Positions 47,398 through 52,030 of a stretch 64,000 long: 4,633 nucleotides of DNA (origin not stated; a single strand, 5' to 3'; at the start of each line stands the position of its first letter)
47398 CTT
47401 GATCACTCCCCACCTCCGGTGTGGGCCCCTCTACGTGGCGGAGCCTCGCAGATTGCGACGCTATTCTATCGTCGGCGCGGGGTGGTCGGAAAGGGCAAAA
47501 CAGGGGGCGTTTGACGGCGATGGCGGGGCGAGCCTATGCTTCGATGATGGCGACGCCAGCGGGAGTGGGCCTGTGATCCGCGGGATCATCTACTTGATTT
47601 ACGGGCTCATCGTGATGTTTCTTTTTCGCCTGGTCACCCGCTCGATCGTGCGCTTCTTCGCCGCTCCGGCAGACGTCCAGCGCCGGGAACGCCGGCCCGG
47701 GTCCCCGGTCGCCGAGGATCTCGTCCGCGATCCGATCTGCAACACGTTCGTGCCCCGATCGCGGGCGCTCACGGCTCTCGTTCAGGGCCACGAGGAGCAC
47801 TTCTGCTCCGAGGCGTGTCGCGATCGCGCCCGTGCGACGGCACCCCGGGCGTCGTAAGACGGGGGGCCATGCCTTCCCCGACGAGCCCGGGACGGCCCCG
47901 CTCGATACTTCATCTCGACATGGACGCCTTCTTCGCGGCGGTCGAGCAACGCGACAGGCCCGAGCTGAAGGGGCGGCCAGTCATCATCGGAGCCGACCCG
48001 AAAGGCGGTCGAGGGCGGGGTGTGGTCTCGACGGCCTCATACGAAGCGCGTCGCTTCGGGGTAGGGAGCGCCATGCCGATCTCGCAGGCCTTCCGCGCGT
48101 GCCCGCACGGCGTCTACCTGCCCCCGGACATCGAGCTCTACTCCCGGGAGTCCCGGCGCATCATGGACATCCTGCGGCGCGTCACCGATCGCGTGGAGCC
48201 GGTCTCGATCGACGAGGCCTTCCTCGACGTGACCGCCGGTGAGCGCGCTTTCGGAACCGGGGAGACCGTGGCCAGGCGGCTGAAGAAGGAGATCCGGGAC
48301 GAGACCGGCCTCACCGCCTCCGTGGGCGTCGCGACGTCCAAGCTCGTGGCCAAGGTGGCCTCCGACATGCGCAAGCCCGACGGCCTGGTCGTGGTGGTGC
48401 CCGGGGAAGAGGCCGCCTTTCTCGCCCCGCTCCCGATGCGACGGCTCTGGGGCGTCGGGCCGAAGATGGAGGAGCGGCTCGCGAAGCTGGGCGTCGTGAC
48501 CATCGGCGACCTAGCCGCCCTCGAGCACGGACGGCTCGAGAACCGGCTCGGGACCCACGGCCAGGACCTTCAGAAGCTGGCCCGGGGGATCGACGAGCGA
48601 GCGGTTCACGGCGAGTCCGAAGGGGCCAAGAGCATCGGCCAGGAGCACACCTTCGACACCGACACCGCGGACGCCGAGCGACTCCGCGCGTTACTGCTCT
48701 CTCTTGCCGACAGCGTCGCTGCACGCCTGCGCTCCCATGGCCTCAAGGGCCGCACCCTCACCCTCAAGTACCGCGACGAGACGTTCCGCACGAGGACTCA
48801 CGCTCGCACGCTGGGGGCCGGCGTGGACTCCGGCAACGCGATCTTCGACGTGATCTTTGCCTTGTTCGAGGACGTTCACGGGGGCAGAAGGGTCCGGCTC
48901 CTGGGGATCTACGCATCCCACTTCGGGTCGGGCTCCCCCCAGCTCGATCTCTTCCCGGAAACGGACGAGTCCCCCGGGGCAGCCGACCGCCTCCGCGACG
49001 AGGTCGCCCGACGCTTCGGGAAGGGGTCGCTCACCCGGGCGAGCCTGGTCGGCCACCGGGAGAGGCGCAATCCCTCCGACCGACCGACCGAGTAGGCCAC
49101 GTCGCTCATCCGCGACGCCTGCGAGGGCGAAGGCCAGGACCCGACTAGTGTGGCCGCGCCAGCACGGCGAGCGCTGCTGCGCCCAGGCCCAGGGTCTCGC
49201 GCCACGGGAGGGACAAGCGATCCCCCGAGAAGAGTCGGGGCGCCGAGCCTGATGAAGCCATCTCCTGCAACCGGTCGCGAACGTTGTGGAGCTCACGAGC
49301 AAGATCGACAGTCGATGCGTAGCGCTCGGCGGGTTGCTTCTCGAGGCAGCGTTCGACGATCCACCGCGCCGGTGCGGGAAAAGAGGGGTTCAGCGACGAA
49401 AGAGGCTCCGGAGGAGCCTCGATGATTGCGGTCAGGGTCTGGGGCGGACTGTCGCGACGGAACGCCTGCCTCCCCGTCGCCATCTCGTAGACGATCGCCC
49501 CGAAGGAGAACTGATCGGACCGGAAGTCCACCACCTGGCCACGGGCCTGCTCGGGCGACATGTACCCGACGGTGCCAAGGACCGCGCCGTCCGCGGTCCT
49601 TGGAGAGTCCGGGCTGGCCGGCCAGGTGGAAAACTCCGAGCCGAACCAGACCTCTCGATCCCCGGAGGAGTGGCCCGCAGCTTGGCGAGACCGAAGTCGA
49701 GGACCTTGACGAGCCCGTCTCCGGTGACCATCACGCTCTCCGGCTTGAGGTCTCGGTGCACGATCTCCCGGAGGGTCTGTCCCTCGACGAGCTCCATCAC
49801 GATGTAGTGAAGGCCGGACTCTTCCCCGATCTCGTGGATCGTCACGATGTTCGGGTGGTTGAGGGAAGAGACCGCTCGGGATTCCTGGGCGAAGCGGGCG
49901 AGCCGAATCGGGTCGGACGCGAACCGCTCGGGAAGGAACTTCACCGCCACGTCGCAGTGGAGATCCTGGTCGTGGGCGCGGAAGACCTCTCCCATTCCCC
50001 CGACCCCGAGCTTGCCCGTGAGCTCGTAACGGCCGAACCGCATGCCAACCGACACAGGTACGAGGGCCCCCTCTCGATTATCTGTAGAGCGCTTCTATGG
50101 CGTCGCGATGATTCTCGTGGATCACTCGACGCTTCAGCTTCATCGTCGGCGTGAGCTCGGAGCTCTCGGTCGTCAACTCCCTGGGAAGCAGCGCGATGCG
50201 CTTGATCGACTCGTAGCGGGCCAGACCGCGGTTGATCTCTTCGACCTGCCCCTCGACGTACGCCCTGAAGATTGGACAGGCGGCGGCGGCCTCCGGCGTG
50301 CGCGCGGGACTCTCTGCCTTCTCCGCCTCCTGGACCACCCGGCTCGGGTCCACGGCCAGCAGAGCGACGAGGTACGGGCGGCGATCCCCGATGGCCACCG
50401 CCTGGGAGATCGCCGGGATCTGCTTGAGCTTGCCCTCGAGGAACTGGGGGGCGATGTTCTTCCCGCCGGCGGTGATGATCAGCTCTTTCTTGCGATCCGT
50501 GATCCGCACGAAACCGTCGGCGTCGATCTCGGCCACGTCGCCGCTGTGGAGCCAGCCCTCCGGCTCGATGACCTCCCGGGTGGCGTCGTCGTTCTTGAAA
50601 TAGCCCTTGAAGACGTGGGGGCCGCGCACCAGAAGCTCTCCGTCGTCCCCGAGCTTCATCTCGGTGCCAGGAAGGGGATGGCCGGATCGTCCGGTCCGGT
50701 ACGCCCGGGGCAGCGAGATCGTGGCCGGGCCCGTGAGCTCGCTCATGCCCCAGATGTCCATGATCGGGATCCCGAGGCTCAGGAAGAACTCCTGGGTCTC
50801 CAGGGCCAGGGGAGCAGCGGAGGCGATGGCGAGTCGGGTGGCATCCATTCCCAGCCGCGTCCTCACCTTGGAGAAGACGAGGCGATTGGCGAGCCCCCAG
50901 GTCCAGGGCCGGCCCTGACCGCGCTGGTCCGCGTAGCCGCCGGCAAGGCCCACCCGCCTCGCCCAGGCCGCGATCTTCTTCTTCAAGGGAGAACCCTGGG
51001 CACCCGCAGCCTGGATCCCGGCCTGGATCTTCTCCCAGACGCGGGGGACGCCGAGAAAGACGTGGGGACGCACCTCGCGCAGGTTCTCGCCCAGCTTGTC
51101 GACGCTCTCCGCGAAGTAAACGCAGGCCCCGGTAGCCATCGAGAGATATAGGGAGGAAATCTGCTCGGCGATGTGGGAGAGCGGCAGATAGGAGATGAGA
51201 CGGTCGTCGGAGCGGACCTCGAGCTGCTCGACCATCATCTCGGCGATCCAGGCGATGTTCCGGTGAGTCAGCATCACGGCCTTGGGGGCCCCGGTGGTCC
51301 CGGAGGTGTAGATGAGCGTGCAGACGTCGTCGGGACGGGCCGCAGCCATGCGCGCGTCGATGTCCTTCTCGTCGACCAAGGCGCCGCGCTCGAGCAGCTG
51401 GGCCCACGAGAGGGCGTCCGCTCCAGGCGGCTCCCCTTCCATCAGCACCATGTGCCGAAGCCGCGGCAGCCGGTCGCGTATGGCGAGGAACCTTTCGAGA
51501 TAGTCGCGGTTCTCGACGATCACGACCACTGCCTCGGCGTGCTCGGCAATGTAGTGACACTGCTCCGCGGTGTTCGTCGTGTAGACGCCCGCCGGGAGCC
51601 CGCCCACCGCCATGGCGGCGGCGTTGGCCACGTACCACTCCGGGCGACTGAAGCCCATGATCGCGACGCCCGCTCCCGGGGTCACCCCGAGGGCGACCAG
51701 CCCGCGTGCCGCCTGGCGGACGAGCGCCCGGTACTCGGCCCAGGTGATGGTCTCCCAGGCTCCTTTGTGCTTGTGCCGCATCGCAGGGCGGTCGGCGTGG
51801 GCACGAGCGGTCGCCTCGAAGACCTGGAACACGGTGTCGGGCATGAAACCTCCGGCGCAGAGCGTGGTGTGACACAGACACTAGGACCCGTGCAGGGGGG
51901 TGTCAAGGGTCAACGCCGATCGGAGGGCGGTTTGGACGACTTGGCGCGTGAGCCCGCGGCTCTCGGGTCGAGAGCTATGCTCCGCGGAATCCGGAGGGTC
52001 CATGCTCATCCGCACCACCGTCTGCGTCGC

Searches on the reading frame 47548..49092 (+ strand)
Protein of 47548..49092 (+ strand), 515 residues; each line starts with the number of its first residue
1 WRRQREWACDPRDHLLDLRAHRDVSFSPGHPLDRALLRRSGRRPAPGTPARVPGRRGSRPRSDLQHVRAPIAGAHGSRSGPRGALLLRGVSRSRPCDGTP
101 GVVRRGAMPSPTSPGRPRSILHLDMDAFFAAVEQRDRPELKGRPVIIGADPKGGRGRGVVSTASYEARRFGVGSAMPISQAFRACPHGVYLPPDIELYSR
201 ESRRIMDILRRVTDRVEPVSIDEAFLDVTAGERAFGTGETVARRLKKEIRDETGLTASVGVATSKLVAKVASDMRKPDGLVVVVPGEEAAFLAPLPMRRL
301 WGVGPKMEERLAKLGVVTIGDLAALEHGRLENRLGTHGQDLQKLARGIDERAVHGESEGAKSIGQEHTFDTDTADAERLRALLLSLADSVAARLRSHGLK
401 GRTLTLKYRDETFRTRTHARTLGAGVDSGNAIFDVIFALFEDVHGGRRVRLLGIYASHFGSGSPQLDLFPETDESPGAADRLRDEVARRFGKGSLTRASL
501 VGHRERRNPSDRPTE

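Call 51: search_protein_families(library=pfam, proteins=[window:47548-49092:+], max_evalue=0.00001)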
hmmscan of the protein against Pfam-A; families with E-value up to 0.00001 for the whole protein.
window:47548-49092:+ (515 aa): 4 families
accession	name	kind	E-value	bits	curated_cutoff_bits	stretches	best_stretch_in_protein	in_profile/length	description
PF00817.25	IMS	-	9.4e-53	178.5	23.2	1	123-273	1-148/148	impB/mucB/samB family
PF11799.13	IMS_C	-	2.5e-26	92.7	20.7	1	361-468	2-109/109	impB/mucB/samB family C-terminal domain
PF11798.14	IMS_HHH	-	6.6e-08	32.8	24.4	1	285-316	1-32/32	IMS family HHH motif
PF21999.2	IMS_HHH_1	-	7.8e-08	33.1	27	1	300-349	3-53/53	DNA polymerase-iota, thumb domain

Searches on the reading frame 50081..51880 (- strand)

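Call 51: search_protein_families(library=pfam, proteins=[window:50081-51880:-], max_evalue=0.00001)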
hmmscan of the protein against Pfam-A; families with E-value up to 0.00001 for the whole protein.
window:50081-51880:- (600 aa): 2 families
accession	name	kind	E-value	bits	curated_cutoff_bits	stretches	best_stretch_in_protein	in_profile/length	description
PF00501.34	AMP-binding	-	8.2e-77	259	29.9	1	21-428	1-384/384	AMP-binding enzyme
PF23562.2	AMP-binding_C_3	-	8.6e-09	36.3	20.8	1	467-600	3-121/124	AMP-binding enzyme C-terminal domain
